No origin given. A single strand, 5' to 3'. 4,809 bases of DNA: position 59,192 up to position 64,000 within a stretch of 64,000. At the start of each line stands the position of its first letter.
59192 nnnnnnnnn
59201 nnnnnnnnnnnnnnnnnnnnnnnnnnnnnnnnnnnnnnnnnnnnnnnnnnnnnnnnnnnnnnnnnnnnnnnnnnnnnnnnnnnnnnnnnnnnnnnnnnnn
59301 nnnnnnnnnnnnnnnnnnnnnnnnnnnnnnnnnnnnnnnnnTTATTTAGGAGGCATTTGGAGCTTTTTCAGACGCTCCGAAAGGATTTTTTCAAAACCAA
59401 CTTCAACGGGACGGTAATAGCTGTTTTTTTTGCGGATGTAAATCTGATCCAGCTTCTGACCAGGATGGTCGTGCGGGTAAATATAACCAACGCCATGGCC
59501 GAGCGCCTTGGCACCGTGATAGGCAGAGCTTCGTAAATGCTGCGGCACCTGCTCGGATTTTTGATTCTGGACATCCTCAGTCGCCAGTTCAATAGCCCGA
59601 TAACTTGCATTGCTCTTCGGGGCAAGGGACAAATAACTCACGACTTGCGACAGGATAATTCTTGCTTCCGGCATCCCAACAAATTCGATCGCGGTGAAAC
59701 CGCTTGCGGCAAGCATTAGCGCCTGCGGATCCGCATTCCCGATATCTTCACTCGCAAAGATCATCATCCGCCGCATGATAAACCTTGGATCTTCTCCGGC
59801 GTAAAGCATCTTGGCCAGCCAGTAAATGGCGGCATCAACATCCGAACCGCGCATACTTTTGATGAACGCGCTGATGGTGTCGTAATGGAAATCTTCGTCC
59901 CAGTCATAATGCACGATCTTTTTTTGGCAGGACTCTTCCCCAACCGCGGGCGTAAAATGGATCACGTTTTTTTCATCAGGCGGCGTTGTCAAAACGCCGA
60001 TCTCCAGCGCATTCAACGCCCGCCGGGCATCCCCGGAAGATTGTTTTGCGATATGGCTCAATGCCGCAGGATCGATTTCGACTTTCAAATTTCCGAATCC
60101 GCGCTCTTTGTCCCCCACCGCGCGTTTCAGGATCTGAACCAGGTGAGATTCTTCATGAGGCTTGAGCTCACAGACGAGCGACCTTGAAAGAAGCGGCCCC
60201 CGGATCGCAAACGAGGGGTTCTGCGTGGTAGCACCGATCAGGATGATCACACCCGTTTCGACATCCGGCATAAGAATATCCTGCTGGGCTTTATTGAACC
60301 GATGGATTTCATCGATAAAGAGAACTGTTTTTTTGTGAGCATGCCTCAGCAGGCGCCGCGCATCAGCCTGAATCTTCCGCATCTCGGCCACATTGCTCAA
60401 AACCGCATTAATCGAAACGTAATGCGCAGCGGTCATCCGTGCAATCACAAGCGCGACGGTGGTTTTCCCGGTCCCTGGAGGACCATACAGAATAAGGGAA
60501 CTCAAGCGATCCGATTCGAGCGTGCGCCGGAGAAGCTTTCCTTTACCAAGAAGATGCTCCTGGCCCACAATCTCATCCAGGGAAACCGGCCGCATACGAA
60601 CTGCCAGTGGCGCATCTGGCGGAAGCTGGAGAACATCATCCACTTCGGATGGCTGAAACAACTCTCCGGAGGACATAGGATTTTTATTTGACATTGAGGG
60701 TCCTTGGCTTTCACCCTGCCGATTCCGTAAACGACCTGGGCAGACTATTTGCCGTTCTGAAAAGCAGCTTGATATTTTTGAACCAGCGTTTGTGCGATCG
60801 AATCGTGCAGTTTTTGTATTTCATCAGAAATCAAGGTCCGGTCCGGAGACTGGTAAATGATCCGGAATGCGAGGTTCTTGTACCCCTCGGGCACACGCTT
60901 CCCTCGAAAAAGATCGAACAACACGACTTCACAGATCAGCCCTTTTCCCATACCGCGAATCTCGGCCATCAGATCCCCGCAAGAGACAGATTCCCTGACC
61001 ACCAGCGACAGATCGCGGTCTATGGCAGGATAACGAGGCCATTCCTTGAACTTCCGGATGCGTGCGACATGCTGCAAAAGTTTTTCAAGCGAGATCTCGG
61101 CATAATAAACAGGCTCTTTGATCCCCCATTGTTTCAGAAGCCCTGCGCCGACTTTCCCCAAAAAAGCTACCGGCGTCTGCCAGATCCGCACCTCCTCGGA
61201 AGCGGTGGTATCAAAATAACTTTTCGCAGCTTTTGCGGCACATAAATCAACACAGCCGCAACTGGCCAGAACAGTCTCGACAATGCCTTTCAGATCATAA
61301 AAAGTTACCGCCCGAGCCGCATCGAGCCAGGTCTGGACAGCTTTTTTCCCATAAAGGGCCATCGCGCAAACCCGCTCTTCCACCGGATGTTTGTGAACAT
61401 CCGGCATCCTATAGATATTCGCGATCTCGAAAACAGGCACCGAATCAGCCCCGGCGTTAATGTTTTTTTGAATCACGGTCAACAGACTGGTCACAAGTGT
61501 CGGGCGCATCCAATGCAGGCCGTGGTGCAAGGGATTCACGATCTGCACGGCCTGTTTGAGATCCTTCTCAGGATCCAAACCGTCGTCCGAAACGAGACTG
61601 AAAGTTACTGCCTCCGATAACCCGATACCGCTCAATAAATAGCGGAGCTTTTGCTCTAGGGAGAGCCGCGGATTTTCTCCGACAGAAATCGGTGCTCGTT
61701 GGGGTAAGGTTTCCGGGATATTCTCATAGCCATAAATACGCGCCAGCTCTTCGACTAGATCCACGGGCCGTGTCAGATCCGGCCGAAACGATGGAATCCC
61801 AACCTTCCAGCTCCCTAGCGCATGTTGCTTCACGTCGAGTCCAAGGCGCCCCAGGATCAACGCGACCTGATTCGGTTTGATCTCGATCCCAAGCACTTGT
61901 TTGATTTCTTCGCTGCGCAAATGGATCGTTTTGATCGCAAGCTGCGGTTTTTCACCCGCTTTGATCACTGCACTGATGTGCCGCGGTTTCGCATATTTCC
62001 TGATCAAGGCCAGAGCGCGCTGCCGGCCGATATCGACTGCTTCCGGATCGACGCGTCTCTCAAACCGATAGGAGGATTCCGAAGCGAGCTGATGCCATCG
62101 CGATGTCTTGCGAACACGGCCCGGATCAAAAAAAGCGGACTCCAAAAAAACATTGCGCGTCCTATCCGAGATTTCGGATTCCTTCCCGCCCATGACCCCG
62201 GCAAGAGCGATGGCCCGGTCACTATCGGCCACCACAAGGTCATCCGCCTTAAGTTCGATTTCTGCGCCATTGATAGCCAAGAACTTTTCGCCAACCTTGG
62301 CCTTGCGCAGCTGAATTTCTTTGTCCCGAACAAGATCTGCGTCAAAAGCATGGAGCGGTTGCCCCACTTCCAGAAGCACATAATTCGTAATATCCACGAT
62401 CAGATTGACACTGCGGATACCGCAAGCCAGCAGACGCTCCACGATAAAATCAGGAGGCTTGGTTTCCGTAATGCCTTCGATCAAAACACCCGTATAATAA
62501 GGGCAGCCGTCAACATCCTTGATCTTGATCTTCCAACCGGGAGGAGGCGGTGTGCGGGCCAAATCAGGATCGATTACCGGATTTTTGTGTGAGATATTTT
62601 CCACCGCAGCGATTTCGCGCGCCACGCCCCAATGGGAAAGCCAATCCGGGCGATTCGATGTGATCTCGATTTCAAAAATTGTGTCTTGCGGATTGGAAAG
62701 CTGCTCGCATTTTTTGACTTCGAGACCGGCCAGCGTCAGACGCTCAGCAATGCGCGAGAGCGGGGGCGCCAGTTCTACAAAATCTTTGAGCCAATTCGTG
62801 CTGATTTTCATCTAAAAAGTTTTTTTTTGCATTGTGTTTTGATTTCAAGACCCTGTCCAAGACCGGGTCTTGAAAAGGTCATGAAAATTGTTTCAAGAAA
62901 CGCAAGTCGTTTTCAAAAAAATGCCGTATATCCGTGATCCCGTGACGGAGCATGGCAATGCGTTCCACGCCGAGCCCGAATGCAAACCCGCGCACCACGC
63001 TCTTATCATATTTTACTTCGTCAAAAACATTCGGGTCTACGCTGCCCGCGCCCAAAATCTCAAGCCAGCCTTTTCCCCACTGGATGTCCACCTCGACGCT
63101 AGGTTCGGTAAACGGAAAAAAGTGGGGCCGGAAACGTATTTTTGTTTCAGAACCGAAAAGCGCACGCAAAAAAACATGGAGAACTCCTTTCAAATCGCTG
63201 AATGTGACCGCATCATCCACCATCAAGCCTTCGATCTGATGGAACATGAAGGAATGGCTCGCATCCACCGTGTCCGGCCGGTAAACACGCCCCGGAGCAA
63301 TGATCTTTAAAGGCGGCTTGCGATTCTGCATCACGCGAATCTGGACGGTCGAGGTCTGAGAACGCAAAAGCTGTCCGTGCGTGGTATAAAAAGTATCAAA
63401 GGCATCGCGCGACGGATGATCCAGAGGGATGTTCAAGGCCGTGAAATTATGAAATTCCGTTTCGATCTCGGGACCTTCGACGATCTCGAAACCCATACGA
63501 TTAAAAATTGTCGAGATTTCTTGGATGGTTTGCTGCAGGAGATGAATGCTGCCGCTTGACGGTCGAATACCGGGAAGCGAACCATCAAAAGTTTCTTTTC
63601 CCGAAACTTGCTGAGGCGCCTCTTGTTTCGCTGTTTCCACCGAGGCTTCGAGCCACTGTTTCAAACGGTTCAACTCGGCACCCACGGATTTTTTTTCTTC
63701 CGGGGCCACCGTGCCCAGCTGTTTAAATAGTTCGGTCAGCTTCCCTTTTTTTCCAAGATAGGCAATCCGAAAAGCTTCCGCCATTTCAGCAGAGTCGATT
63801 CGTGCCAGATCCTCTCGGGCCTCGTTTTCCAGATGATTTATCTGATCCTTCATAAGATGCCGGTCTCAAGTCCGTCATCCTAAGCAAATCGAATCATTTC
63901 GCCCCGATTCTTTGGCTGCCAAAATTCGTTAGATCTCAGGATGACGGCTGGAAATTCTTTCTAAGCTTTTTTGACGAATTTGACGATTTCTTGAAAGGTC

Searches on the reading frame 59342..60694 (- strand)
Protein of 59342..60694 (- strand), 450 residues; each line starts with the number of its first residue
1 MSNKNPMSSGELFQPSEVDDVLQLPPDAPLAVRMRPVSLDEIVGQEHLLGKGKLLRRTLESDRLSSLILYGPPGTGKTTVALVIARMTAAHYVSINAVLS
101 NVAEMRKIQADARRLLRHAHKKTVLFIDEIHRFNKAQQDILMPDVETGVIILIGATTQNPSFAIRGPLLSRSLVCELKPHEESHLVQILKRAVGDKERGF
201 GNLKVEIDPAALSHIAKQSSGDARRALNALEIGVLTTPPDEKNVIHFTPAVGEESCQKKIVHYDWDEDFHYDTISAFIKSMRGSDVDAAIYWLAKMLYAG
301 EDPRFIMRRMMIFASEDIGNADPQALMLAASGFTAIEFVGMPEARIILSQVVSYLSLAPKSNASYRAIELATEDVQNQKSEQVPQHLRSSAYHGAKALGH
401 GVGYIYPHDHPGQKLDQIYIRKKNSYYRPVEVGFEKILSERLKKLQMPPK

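Call 56: search_protein_families(library=pfam, proteins=[window:59342-60694:-], max_evalue=0.00001)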
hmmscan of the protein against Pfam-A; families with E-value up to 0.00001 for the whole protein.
window:59342-60694:- (450 aa): 9 families
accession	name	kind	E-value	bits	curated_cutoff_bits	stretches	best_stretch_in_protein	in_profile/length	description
PF12002.13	MgsA_C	-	1.7e-63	213.9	27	1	283-445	1-166/167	MgsA AAA+ ATPase C terminal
PF16193.11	AAA_assoc_2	-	1.8e-24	86.2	34.3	1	202-282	2-81/81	AAA C-terminal domain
PF05496.18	RuvB_N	-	1.2e-15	58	27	1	34-157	1-121/159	Holliday junction DNA helicase RuvB P-loop domain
PF00004.35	AAA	-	6.8e-15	56.1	21.2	1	67-171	1-122/131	ATPase family associated with various cellular activities (AAA)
PF07728.20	AAA_5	-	2e-08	34.8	22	1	67-147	2-92/139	AAA domain (dynein-related subfamily)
PF13191.12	AAA_16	-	2.2e-07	31.9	32.6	0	56-90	13-51/167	AAA ATPase domain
PF13173.12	AAA_14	-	7.6e-07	29.6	27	1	67-140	5-81/129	AAA domain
PF13604.12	AAA_30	-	9.4e-07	29.2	27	0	55-164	10-133/191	AAA domain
PF01078.27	Mg_chelatase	-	3.9e-06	26.9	20.3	0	66-121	24-83/207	Magnesium chelatase, subunit ChlI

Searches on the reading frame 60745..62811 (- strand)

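Call 56: search_protein_families(library=pfam, proteins=[window:60745-62811:-], max_evalue=0.00001)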
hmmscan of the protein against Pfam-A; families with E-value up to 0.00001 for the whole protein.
window:60745-62811:- (688 aa): 4 families
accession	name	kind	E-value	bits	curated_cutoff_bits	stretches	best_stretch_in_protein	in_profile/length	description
PF03483.22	B3_4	-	7.5e-64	214.9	29.3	1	103-274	2-173/174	B3/4 domain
PF17759.6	tRNA_synthFbeta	-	5.1e-46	157.3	22.4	1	365-575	1-214/214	Phenylalanyl tRNA synthetase beta chain CLM domain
PF03147.19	FDX-ACB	-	2e-24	86.3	31.1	1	592-683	1-92/94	Ferredoxin-fold anticodon binding domain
PF03484.21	B5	-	1.4e-23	83.3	28.6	1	296-362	1-67/67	tRNA synthetase B5 domain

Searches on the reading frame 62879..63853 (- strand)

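Call 56: search_protein_families(library=pfam, proteins=[window:62879-63853:-], max_evalue=0.00001)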
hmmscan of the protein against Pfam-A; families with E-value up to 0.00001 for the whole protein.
window:62879-63853:- (324 aa): 2 families
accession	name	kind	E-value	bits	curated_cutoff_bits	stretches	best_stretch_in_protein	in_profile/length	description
PF01409.25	tRNA-synt_2d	-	7.6e-96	320.8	19.8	1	89-323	2-246/246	tRNA synthetases class II core domain (F)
PF02912.23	Phe_tRNA-synt_N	-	7.8e-19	67.8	22.3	1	21-79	2-60/69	Aminoacyl tRNA synthetase class II, N-terminal domain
